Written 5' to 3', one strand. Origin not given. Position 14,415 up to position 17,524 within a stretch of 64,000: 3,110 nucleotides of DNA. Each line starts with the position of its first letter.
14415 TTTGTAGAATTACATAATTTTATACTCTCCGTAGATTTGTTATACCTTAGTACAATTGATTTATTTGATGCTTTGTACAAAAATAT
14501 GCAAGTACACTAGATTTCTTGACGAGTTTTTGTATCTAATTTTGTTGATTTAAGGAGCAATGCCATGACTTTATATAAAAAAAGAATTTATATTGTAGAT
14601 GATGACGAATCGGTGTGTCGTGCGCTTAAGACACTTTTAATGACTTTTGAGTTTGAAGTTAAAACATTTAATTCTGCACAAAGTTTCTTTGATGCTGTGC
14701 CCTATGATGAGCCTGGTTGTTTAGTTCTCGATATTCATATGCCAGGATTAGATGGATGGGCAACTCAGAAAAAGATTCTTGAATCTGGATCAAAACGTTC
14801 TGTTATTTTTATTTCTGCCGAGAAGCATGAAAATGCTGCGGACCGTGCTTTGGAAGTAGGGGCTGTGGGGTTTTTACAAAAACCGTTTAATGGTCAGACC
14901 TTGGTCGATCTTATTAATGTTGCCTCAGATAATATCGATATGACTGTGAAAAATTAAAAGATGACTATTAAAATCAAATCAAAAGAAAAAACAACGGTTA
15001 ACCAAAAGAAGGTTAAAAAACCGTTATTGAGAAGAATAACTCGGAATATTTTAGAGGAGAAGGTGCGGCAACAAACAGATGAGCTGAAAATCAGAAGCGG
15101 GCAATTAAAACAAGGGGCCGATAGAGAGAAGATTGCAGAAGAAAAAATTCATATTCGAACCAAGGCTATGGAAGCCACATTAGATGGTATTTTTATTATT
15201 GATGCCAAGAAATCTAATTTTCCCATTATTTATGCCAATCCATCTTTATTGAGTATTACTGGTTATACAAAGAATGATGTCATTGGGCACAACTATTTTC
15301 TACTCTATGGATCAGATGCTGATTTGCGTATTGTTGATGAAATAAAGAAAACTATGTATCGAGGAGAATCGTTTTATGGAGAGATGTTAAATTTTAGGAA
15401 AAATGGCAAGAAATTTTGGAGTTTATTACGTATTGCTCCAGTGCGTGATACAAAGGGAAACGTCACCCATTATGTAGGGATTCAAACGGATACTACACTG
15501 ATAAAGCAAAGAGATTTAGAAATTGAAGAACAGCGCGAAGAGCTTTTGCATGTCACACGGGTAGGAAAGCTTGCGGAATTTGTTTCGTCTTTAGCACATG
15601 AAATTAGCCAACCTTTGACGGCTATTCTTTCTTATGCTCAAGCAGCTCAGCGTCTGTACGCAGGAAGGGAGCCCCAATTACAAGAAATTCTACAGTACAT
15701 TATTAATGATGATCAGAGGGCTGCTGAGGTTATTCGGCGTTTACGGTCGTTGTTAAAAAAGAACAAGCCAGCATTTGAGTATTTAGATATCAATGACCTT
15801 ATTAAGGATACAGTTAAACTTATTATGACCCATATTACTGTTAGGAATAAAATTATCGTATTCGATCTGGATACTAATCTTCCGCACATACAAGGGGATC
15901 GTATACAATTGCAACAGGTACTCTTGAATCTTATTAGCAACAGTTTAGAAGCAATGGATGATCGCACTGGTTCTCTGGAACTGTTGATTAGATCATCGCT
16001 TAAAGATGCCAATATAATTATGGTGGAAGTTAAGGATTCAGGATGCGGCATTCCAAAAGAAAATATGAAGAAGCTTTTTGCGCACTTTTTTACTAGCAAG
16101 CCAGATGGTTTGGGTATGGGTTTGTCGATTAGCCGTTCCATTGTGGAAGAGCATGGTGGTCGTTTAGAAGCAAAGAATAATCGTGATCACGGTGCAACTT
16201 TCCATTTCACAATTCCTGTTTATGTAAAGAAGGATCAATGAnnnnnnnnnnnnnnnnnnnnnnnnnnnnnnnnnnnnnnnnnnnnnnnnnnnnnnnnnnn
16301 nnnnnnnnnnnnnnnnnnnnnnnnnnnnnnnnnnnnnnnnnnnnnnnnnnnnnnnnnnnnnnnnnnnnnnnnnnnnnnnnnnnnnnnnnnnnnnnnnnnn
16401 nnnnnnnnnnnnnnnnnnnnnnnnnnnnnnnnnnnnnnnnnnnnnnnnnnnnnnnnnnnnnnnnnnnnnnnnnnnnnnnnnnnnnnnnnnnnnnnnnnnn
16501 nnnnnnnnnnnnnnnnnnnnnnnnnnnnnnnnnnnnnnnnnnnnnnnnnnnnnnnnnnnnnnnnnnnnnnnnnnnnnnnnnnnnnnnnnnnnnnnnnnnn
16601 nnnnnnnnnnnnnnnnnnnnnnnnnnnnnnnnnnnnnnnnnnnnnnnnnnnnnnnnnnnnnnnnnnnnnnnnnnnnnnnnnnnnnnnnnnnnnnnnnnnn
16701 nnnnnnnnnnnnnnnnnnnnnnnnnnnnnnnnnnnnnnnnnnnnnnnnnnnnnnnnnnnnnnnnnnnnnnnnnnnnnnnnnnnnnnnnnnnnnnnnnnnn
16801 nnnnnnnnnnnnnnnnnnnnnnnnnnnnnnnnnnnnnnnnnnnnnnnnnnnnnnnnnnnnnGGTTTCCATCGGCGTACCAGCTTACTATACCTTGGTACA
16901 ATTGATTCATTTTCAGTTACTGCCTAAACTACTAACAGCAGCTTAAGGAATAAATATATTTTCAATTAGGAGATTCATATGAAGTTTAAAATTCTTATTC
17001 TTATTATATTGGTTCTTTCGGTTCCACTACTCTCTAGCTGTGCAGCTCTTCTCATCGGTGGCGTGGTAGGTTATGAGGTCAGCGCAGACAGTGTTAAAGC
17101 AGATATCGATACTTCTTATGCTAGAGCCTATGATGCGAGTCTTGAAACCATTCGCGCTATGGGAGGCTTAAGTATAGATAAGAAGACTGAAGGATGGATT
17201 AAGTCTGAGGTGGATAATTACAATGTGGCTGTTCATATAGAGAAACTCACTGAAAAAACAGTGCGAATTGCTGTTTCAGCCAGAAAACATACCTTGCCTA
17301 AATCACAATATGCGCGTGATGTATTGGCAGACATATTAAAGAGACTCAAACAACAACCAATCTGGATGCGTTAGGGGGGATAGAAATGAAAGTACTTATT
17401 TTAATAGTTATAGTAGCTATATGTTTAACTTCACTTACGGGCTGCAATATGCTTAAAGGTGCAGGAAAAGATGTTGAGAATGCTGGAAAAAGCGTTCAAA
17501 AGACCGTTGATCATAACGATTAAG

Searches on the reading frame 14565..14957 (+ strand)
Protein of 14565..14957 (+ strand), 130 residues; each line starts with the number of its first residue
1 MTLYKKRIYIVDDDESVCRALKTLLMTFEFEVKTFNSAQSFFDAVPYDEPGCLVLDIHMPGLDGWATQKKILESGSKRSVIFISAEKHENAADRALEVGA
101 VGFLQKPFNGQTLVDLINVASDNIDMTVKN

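Call 37: search_protein_families(library=pfam, proteins=[window:14565-14957:+], max_evalue=0.0001)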
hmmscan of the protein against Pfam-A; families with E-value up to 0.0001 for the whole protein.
window:14565-14957:+ (130 aa): 1 family
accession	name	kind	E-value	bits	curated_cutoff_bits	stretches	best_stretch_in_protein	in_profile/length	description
PF00072.30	Response_reg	-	5.5e-25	88.1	30.2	1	8-117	1-110/111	Response regulator receiver domain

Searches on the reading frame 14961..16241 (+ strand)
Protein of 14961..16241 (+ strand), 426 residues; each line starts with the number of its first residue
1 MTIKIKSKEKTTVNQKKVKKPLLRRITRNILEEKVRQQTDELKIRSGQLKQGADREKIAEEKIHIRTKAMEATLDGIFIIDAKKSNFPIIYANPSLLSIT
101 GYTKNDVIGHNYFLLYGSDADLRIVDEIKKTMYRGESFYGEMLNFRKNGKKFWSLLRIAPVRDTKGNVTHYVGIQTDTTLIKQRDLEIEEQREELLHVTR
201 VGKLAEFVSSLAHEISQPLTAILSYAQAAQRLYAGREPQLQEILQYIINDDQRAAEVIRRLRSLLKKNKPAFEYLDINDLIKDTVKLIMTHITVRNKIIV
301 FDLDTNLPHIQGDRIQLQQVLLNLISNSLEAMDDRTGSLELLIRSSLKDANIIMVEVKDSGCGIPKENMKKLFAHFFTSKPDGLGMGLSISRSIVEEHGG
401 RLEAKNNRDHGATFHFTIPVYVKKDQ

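Call 38: search_protein_families(library=pfam, proteins=[window:14961-16241:+], max_evalue=0.0001)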
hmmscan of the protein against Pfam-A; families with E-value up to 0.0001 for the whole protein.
window:14961-16241:+ (426 aa): 7 families
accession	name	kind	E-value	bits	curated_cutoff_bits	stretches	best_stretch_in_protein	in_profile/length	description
PF02518.31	HATPase_c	-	4.6e-25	88.7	26.4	1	312-420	1-109/111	Histidine kinase-, DNA gyrase B-, and HSP90-like ATPase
PF13426.13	PAS_9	-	1.6e-20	73.7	27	1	75-179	2-102/103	PAS domain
PF00989.32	PAS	-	9.4e-12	45.4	22.6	1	70-177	7-112/113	PAS fold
PF00512.31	HisKA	-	3.1e-10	40.4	26.9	1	204-266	2-62/66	His Kinase A (phospho-acceptor) domain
PF08447.18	PAS_3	-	9.6e-10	39.1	25.6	1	89-174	1-88/89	PAS fold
PF08448.16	PAS_4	-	2e-05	25.2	23.1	1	85-179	13-106/110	PAS fold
PF13188.13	PAS_8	-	5.2e-05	23.4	21.8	0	69-107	6-38/65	PAS domain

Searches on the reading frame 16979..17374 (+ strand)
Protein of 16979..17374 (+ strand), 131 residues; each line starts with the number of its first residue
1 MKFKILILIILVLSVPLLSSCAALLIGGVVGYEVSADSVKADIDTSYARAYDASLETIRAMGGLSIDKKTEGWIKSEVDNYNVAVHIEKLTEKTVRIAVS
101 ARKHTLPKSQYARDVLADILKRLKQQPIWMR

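Call 38: search_protein_families(library=pfam, proteins=[window:16979-17374:+], max_evalue=0.0001)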
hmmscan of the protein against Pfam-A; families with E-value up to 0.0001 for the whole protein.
window:16979-17374:+ (131 aa): 1 family
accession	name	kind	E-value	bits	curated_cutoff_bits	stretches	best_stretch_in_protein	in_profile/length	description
PF12092.13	DUF3568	-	1.6e-08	35.1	23.2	1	4-99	1-103/124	Protein of unknown function (DUF3568)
